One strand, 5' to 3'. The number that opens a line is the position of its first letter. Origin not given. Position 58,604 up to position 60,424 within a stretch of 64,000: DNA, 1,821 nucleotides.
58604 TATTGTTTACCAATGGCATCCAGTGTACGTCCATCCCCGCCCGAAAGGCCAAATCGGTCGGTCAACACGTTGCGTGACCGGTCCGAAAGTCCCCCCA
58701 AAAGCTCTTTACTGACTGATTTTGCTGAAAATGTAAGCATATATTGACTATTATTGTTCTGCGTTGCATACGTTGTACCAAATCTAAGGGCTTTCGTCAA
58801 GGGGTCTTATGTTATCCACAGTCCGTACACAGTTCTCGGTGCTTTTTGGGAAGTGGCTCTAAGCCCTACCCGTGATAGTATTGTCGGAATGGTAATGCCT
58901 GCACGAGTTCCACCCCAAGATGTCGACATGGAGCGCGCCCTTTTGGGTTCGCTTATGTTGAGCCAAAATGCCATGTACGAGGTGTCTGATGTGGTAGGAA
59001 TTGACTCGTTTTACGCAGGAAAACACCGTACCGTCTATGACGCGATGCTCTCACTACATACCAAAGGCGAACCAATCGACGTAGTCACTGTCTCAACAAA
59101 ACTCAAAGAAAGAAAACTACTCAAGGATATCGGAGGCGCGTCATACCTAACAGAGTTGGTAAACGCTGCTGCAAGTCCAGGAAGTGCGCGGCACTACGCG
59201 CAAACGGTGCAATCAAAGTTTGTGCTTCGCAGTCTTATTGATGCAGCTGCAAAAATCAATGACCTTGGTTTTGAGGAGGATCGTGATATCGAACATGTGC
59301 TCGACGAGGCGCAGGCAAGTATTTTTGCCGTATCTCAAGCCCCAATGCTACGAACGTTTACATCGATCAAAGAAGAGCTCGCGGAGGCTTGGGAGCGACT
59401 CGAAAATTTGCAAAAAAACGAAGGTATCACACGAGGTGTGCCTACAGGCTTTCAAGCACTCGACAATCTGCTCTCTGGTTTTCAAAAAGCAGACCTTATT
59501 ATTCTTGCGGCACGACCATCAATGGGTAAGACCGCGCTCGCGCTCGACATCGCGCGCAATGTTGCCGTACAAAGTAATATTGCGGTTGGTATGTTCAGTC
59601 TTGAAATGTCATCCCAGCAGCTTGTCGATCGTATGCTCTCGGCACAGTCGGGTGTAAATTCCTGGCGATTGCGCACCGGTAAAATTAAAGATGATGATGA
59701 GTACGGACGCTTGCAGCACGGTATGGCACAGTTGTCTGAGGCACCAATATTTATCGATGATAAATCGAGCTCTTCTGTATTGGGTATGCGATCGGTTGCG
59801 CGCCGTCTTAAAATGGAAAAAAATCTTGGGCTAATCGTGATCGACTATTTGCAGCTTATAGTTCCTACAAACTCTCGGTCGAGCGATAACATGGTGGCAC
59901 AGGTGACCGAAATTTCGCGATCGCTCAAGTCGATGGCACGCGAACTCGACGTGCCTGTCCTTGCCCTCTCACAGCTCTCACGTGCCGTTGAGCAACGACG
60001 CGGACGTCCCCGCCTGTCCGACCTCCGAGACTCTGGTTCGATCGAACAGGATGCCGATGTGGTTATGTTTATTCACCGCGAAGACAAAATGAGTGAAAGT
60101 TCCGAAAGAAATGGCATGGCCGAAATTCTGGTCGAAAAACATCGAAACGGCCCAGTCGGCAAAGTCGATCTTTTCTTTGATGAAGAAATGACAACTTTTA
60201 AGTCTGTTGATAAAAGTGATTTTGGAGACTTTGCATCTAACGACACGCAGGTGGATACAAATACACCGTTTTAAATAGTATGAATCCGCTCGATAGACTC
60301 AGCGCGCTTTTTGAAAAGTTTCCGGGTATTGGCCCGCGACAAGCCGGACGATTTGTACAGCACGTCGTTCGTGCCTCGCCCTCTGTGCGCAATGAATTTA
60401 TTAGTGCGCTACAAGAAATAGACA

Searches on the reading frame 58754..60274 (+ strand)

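Call 67: search_protein_families(library=pfam, proteins=[window:58754-60274:+], max_evalue=0.0001)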
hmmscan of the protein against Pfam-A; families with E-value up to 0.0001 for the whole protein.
window:58754-60274:+ (506 aa): 3 families
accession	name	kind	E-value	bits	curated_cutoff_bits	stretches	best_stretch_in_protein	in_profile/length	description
PF03796.21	DnaB_C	-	3.6e-101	338.3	27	1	228-483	1-254/255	DnaB-like helicase C terminal domain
PF00772.26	DnaB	-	1.4e-30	105.8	23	1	53-153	2-102/103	DnaB-like helicase N terminal domain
PF13481.12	AAA_25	-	2.4e-13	50.6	27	1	229-408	15-190/195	AAA domain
